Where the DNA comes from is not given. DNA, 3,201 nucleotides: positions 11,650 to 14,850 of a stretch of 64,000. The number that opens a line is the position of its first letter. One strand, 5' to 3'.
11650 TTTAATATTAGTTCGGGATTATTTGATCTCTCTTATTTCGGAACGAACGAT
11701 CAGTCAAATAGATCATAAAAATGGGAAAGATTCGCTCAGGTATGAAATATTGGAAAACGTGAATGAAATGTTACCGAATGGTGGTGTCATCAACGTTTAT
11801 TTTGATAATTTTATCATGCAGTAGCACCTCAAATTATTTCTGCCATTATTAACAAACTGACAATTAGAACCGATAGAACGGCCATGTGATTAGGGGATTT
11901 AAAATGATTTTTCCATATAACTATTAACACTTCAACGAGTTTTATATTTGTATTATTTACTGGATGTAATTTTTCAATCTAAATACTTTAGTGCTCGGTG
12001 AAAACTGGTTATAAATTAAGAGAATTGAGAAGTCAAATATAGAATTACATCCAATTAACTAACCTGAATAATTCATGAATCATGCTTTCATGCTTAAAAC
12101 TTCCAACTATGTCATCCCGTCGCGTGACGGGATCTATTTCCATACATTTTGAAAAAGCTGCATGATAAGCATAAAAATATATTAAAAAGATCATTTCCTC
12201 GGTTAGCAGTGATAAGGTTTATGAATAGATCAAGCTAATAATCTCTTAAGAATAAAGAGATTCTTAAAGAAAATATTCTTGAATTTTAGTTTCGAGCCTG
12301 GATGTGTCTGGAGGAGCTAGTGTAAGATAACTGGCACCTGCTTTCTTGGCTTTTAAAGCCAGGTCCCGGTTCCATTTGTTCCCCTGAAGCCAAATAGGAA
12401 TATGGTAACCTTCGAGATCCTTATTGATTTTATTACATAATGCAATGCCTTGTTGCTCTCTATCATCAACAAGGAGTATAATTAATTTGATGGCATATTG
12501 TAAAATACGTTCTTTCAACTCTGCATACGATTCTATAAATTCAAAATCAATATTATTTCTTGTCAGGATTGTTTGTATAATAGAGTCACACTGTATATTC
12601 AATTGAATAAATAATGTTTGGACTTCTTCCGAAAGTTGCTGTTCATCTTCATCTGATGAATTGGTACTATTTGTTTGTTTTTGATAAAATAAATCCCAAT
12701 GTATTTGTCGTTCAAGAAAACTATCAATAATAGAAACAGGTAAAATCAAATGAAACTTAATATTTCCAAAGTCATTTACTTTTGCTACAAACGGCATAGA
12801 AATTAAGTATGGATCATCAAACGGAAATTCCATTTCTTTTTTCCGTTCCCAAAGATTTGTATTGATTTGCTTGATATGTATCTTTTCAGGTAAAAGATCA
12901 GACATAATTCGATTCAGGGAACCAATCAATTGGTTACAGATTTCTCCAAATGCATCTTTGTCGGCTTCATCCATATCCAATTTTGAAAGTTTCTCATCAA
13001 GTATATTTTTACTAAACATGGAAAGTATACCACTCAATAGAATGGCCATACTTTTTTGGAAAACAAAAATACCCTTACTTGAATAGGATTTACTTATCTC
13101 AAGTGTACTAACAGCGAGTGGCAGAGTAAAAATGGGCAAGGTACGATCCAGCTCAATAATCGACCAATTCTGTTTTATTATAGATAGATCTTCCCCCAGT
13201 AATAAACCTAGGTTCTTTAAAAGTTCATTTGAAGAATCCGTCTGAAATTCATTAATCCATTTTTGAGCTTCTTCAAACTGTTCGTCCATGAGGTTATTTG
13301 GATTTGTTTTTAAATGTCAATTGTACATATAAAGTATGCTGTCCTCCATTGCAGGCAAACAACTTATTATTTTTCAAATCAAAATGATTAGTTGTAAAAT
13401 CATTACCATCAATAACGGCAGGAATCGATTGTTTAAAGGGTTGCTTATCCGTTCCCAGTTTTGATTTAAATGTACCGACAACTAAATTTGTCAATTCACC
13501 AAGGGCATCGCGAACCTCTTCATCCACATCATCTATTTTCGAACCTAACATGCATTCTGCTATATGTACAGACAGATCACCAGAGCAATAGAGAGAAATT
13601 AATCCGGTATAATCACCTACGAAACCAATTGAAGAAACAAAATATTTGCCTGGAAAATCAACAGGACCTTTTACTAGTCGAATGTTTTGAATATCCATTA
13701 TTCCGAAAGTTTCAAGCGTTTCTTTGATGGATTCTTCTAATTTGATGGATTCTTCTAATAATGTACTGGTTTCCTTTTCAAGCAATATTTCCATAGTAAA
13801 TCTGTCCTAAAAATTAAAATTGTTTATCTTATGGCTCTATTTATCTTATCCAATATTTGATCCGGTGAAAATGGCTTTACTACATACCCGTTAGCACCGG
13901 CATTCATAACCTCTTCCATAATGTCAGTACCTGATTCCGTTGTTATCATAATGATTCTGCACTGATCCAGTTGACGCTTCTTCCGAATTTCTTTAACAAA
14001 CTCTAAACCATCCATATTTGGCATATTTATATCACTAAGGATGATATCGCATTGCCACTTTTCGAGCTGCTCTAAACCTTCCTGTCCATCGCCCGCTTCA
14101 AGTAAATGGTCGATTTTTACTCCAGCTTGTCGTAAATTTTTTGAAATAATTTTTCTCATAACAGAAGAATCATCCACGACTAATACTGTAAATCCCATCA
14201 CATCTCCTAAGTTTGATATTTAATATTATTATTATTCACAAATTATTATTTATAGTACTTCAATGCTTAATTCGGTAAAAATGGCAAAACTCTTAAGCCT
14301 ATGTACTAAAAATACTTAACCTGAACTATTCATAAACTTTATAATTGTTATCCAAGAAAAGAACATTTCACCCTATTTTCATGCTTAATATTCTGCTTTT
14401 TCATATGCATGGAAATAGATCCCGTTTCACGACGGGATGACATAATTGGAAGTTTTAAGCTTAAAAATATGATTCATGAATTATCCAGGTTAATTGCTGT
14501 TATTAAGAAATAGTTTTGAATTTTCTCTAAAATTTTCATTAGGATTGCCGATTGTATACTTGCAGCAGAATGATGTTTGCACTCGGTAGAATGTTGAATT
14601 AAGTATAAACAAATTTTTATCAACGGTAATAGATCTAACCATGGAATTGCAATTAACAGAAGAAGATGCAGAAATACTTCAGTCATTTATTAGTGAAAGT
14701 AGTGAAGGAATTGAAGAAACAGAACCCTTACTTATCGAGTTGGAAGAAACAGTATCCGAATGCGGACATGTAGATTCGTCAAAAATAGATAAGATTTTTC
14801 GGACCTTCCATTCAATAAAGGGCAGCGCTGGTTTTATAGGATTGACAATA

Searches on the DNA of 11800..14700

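Call 47: search_rna_families(source=window, start=11800, end=14700, threshold=evalue, max_evalue=1)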
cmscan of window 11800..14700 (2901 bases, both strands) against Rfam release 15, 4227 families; matches with E-value up to 1: 0.
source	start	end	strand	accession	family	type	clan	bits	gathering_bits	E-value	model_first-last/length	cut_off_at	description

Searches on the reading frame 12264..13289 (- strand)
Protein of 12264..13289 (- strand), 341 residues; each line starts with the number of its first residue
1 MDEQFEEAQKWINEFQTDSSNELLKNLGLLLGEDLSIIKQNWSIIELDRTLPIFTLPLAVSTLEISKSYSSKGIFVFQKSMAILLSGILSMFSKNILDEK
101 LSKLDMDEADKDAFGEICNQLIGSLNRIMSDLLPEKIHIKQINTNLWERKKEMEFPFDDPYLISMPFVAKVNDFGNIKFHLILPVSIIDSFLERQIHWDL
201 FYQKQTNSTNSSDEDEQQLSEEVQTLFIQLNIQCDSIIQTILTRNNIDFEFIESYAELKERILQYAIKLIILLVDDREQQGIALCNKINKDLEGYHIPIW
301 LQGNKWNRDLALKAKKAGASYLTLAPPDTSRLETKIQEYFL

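Call 7: search_protein_families(library=pfam, proteins=[window:12264-13289:-])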
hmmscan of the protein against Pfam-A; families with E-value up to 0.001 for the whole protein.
window:12264-13289:- (341 aa): 0 families

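Call 12: search_protein_families(library=pfam, proteins=[window:12264-13289:-], max_evalue=10)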
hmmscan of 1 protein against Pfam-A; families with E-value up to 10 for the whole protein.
window:12264-13289:- (341 aa): 4 families
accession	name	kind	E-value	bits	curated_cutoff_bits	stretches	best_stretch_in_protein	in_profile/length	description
PF00072.30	Response_reg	-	0.0023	18.5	30.2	1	236-336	12-110/111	Response regulator receiver domain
PF13690.11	CheX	-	0.058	13.9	27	1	93-137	28-65/94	Chemotaxis phosphatase CheX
PF04386.18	SspB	-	0.12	12.9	27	1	173-222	77-126/156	Stringent starvation protein B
PF22766.2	ZW10_C2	-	1.6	9.3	27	1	76-136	25-81/152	ZW10 C-terminal helical domain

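Call 13: search_protein_families(library=ncbifam, proteins=[window:12264-13289:-], max_evalue=1)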
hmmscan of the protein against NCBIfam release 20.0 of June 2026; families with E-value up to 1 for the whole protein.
window:12264-13289:- (341 aa): 4 families
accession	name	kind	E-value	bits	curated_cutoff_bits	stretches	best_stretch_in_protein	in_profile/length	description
NF005275.1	PRK06782.1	equivalog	3.1e-08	32.8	681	1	27-224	233-426/516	flagellar motor switch protein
NF005995.1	PRK08119.1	equivalog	8.4e-05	22.2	218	1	29-216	59-243/376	flagellar motor switch phosphatase FliY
NF038297.2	hybrid_HK_HrmK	equivalog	0.0014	17.4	725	1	178-303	450-571/607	hybrid histidine kinase/response regulator HrmK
NF006272.1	PRK08432.1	equivalog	0.015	14.9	219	1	54-226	34-192/274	flagellar motor switch protein FliY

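Call 14: find_homologous_proteins(query=window:12264-13289:-)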
Query window:12264-13289:- (341 aa): 4 proteins with E <= 0.001 among 3313 candidates.
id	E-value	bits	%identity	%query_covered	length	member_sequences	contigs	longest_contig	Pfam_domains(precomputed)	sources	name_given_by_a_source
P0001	6.2e-217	737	99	100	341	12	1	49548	-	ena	-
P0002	3.9e-130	452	59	100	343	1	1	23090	-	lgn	-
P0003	1.0e-87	313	79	52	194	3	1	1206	-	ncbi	-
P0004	3.4e-72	262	68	51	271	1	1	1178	-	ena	-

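Call 15: find_encoding_contigs(protein=window:12264-13289:-, flank=10000, max_places=10)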
Protein window:12264-13289:- (341 aa): no gene with exactly this product is on record in the collection.

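Call 16: find_encoding_contigs(protein=P0001, flank=10000, max_places=10)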
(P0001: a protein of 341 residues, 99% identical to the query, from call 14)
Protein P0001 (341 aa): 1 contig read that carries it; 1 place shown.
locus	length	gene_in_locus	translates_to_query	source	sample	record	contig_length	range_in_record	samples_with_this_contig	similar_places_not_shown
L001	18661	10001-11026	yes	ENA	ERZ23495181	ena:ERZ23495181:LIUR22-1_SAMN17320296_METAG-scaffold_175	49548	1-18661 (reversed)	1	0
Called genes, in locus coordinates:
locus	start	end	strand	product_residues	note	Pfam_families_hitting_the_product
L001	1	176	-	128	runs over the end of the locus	PF00072:Response_reg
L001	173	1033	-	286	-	PF08668:HDOD, PF01966:HD (weak)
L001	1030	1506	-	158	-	PF03975:CheD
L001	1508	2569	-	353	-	PF00072:Response_reg, PF01339:CheB_methylest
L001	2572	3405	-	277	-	PF03705:CheR_N, PF08242:Methyltransf_12 (faint), PF01739:CheR, PF13649:Methyltransf_25 (faint)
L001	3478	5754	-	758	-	PF00672:HAMP, PF18947:HAMP_2, PF18575:HAMP_N3 (weak), PF18947:HAMP_2, PF00015:MCPsignal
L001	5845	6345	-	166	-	PF01584:CheW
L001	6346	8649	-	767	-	PF01627:Hpt, PF02895:H-kinase_dim, PF02518:HATPase_c, PF01584:CheW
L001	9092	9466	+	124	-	PF00072:Response_reg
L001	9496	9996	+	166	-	-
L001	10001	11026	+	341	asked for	-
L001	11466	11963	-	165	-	PF03748:FliL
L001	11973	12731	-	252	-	PF13677:MotB_plug, PF00691:OmpA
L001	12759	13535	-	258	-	PF01618:MotA_ExbB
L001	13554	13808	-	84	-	PF06289:FlbD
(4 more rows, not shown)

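Call 17: find_encoding_contigs(protein=P0002, flank=10000, max_places=10)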
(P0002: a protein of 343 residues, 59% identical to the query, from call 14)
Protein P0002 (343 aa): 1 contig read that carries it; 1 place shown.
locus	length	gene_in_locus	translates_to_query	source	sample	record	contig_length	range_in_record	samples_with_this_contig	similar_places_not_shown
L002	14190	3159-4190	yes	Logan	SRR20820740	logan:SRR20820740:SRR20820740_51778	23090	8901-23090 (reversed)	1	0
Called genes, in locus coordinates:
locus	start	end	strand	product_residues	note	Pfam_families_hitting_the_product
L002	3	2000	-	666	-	?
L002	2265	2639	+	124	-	PF00072:Response_reg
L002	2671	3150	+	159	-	PF13690:CheX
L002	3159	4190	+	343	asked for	-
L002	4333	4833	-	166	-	PF03748:FliL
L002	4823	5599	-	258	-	PF13677:MotB_plug, PF00691:OmpA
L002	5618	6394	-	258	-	PF01618:MotA_ExbB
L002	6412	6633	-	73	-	PF06289:FlbD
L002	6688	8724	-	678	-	PF00460:Flg_bb_rod (weak), PF22692:LlgE_F_G_D1, PF07559:FlgE_D2, PF06429:Flg_bbr_C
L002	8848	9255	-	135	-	PF12611:Flagellar_put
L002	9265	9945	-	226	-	PF03963:FlgD, PF13585:CHU_C (weak), PF13860:FlgD_ig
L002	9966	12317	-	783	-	PF02120:Flg_hook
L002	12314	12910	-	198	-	-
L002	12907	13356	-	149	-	PF02050:FliJ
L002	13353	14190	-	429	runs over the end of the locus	PF02874:ATP-synt_ab_N (weak), PF00006:ATP-synt_ab, PF18269:T3SS_ATPase_C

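Call 18: find_encoding_contigs(protein=P0003, flank=10000, max_places=10)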
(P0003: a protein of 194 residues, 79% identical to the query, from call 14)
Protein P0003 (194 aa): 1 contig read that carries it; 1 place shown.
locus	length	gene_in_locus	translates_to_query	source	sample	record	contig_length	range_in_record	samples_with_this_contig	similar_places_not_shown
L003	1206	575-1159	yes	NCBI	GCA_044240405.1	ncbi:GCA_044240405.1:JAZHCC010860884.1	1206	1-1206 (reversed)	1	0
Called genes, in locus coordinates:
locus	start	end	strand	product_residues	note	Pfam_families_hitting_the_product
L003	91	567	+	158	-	PF13690:CheX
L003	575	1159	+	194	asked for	-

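Call 19: find_encoding_contigs(protein=P0004, flank=10000, max_places=10)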
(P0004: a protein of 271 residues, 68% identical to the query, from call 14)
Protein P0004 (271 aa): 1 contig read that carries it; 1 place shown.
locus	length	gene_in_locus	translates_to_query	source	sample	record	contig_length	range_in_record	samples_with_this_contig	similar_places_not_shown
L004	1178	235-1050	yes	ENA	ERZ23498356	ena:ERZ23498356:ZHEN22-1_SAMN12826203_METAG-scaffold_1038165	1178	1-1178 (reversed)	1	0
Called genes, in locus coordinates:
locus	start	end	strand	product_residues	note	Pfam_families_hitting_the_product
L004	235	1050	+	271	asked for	-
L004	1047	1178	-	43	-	?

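Call 81: predict_structure(protein=window:12264-13289:-)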
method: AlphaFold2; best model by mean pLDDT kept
length: 341 residues; sequences in the alignment: 1
mean_pLDDT: 39.3   pTM: 0.32
mean pLDDT of the five models: 39.3, 37.8, 37.4, 37.0, 35.1
residues with pLDDT >= 90: 0; 70-90: 0; 50-70: 47; < 50: 294
segments of 3 or more residues with pLDDT < 50: 1-9, 14-16, 18-101, 103-105, 113-234, 236-253, 273-275, 294-341
pLDDT, mean of each block of 10 residues (from residue 1): 44 47 44 47 34 32 34 32 39 41 50 48 44 29 23 24 27 31 37 35 33 40 46 49 42 50 57 52 58 43 34 32 30 26 23
secondary structure, 60 per line:
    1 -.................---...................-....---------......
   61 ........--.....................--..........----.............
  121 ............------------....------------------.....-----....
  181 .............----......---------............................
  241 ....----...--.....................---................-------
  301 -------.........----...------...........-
elements in order: H2-18 H22-40 H42-45 H55-68 H71-91 H94-103 H108-132 H145-148 E167-171 E177-184 H185-193 H198-203 H213-244 H254-274 H278-293 H308-316 E321-323 H330-340

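Call 82: search_protein_representatives(protein=window:12264-13289:-)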
Query: 341 residues. Proteins with E-value up to 0.001 (for the whole library): 153; up to 1e-10: 49; up to 1e-30: 11. The best 150 are listed.
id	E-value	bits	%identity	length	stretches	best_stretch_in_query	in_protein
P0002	1.2e-130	451.9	59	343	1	2-340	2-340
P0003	3.2e-88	312.6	77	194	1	1-182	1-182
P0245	1.3e-74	267.9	40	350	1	1-336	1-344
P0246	7.8e-51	189.7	32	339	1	8-340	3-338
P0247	4.1e-44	167.6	28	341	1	4-338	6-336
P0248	3.2e-43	164.7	31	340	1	12-340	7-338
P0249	8.4e-43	163.3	34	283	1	70-340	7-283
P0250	9.1e-41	156.6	28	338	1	9-337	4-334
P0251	1.2e-38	149.6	29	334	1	7-340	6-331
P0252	1.2e-37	146.3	32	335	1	9-330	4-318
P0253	2.1e-36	142.3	29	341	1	7-329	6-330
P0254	2.9e-27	112.2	27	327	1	7-340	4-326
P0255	1.6e-24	103.2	26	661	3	21-158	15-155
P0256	1.1e-23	100.5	24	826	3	2-338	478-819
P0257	3.5e-21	92.3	27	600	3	19-189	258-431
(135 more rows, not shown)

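Call 84: search_solved_structures(query=A4, max_evalue=1)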
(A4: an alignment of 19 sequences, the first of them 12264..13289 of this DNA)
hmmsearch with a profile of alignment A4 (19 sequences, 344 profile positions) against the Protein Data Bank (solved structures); distinct sequences matched with E-value up to 1: 282 (the best 60 are shown).
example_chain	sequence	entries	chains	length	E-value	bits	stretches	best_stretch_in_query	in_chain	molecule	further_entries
9g85_A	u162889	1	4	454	1.7e-19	73.2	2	224-342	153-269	Response regulator PleD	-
2wb4_A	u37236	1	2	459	1.8e-19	73.2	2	224-342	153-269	DIGUANYLATE CYCLASE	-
9g86_A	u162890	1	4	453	1.9e-19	73.1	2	224-342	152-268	Response regulator PleD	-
1w25_A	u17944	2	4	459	2e-19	73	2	224-342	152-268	STALKED-CELL DIFFERENTIATION CONTROLLING PROTEIN | RESPONSE REGULATOR PLED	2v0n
9xzo_A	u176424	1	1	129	2e-15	59.8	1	225-343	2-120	De novo protein M1X0B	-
3n53_A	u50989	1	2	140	1.3e-14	57.2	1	225-342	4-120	Response regulator receiver modulated diguanylate cyclase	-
5xjp_A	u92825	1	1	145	1.9e-14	56.6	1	224-342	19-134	AdeR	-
3gwg_A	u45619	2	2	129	2e-14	56.6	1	225-343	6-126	Chemotaxis protein cheY homolog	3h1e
5x5j_A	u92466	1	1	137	2.1e-14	56.5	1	225-342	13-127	AdeR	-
3h1g_A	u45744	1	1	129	2.5e-14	56.2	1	225-343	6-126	Chemotaxis protein cheY homolog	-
3h1f_A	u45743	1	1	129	3.7e-14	55.7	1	225-343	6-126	Chemotaxis protein cheY homolog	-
7cci_A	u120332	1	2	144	5.5e-14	55.1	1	224-342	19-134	AdeR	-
1ab6_A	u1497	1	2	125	6.5e-14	54.9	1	226-343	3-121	CHEMOTAXIS PROTEIN CHEY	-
1mvo_A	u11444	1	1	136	1.9e-13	53.4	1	225-342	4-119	PhoP response regulator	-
2chy_A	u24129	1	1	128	2.2e-13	53.2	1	225-343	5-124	CHEY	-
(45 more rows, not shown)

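Call 85: search_protein_families(library=pfam, alignment_id=A4, max_evalue=0.01)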
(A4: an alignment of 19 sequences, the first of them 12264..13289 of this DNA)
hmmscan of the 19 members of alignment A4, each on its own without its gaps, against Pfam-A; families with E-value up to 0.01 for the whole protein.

A. member 1, window:12264-13289:- (341 aa): 1 family
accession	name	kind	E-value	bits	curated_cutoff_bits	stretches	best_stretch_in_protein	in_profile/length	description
PF00072.30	Response_reg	-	0.0023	18.5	30.2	1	236-336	12-110/111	Response regulator receiver domain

B. families by the number of members that match (of 19 scanned): 4 families
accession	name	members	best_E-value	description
PF00072.30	Response_reg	13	7.7e-22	Response regulator receiver domain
PF13690.11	CheX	6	2.7e-05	Chemotaxis phosphatase CheX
PF02154.20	FliM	1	0.0016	Flagellar motor switch protein FliM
PF04509.17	CheC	1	0.0098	CheC-like family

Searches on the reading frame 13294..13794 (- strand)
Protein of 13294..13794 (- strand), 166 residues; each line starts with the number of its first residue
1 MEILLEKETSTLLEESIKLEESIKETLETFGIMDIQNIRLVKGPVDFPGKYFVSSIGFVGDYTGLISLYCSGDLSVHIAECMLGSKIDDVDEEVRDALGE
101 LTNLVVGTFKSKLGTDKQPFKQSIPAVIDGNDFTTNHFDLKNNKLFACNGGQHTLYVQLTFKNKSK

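Call 7: search_protein_families(library=pfam, proteins=[window:13294-13794:-])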
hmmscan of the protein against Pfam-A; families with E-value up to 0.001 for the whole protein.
window:13294-13794:- (166 aa): 1 family
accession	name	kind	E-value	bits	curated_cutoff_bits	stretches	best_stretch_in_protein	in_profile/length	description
PF13690.11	CheX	-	2.4e-19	69.6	27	1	53-137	2-82/94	Chemotaxis phosphatase CheX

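Call 13: search_protein_families(library=ncbifam, proteins=[window:13294-13794:-], max_evalue=1)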
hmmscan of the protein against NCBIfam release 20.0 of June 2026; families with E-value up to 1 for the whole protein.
window:13294-13794:- (166 aa): 2 families
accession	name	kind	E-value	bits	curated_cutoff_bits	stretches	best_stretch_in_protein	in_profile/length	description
NF041094.1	CheX_Thtogales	equivalog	1.7e-08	34.4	280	1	51-134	41-125/152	CheY-P phosphatase CheX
NF006272.1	PRK08432.1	equivalog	0.0059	16.2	219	1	51-121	38-111/274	flagellar motor switch protein FliY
